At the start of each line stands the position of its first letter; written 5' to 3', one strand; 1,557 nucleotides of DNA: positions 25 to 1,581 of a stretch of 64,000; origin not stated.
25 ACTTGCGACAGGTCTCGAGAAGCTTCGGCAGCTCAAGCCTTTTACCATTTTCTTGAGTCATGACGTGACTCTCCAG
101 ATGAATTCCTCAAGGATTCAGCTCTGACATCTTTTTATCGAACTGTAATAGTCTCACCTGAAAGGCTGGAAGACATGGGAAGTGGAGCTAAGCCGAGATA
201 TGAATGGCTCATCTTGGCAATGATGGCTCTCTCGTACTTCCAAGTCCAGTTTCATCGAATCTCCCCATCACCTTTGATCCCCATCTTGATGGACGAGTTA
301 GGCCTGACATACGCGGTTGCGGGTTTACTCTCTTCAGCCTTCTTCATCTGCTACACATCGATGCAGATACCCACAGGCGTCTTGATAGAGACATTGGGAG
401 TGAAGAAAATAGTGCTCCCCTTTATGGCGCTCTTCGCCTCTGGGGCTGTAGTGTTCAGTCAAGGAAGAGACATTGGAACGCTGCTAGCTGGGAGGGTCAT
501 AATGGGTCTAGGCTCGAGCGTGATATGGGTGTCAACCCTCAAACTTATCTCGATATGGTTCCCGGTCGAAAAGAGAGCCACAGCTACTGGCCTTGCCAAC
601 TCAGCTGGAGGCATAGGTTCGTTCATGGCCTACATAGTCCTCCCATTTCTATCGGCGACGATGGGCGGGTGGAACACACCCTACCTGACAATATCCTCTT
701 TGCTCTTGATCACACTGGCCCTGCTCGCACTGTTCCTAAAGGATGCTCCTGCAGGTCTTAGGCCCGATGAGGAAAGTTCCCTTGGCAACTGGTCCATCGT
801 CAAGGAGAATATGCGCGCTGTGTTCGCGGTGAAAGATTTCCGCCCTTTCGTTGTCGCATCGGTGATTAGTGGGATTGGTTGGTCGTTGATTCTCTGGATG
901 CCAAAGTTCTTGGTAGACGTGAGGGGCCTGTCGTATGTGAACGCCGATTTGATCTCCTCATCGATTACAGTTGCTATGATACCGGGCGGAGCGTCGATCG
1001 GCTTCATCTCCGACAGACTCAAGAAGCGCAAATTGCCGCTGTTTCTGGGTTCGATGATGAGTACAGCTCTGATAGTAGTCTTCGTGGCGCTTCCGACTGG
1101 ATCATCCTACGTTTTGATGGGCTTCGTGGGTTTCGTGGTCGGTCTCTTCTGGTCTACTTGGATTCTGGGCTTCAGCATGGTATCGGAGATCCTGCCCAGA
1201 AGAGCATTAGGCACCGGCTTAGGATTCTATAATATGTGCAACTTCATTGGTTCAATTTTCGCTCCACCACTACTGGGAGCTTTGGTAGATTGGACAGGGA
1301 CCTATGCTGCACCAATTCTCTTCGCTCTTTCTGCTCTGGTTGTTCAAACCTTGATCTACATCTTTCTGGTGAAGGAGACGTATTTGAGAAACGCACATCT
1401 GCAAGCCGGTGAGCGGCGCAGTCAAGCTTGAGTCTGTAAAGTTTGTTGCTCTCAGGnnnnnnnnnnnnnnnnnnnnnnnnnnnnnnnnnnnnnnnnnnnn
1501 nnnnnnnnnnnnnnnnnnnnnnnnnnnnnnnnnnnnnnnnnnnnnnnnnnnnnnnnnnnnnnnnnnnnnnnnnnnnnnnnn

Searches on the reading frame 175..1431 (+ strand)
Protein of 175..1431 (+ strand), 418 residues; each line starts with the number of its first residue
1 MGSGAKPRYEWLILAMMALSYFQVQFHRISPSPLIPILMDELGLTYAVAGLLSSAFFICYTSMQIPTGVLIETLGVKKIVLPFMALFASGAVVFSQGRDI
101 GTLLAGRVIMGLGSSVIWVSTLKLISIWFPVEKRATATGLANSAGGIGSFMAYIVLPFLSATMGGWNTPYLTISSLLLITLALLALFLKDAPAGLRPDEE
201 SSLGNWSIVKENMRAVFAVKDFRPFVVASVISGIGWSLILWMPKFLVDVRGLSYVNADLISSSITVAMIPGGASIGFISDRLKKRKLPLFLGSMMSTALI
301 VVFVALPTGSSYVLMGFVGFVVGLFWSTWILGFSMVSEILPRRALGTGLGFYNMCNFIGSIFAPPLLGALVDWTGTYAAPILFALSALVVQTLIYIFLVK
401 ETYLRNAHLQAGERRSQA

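Call 3: search_protein_families(library=pfam, proteins=[window:175-1431:+], max_evalue=0.01)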
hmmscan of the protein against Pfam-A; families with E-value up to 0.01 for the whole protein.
window:175-1431:+ (418 aa): 3 families
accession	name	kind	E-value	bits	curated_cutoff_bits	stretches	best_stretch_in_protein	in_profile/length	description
PF07690.21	MFS_1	-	4.4e-50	171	33.4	2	18-329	2-315/347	Major Facilitator Superfamily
PF00083.30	Sugar_tr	-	1.3e-07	31.4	22.3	2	48-193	47-196/452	Sugar (and other) transporter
PF12832.13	MFS_1_like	-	0.00032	20.3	25.2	0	249-329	28-108/373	MFS_1 like family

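Call 4: search_protein_families(library=ncbifam, proteins=[window:175-1431:+], max_evalue=0.01)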
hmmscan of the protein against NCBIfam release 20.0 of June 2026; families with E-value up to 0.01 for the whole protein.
window:175-1431:+ (418 aa): 29 families (the best 25 are shown)
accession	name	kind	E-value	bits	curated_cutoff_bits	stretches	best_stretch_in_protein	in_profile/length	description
TIGR00893.1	2A0114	subfamily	5.9e-36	124.2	395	1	27-399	9-399/399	D-galactonate transporter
TIGR00881.1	2A0104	subfamily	3.6e-25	88.8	407.75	1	20-375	3-374/379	phosphoglycerate transporter protein PgtP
TIGR00896.1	CynX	subfamily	2.8e-13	49.7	406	1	30-380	18-355/355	CynX/NimT family MFS transporter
TIGR00886.1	2A0108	subfamily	1.2e-12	47.6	311.7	1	30-353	19-361/368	NarK family nitrate/nitrite MFS transporter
TIGR00880.1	2_A_01_02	superfamily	1.3e-12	48.1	131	2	55-190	2-140/141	multidrug resistance protein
NF008586.0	PRK11551.1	equivalog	3.2e-12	46.1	410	1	38-400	41-397/406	3-(3-hydroxy-phenyl)propionate transporter MhpT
TIGR00895.1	2A0115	subfamily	3.9e-11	42.5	418.55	2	235-371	266-398/398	aromatic acid/H+ symport family MFS transporter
TIGR00894.1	2A0114euk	subfamily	1e-09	37.5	626.45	1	48-397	77-446/465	Na(+)-dependent inorganic phosphate cotransporter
NF038246.1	bile_salt_MFS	equivalog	2.9e-08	33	400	1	34-397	28-402/408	conjugated bile salt MFS transporter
TIGR02332.1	HpaX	equivalog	7.5e-07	28.6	615.4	1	39-167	35-163/412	4-hydroxyphenylacetate permease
NF038077.1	MFS_export_MxcK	equivalog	8.1e-07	28.4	525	1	7-335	6-326/405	myxochelin export MFS transporter MxcK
TIGR00710.1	efflux_Bcr_CflA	subfamily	1.4e-06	28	200.9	1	33-345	26-326/385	Bcr/CflA family efflux MFS transporter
NF052222.1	UridTportUriT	equivalog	1.6e-06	27.4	600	1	13-190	12-187/463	uridine transporter UriT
NF007782.0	PRK10473.1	subfamily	7.1e-06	25.3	417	1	61-324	52-308/394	MdtL family multidrug efflux MFS transporter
NF008654.0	PRK11652.1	equivalog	8.5e-06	24.9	479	1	33-227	30-216/397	multidrug efflux MFS transporter EmrD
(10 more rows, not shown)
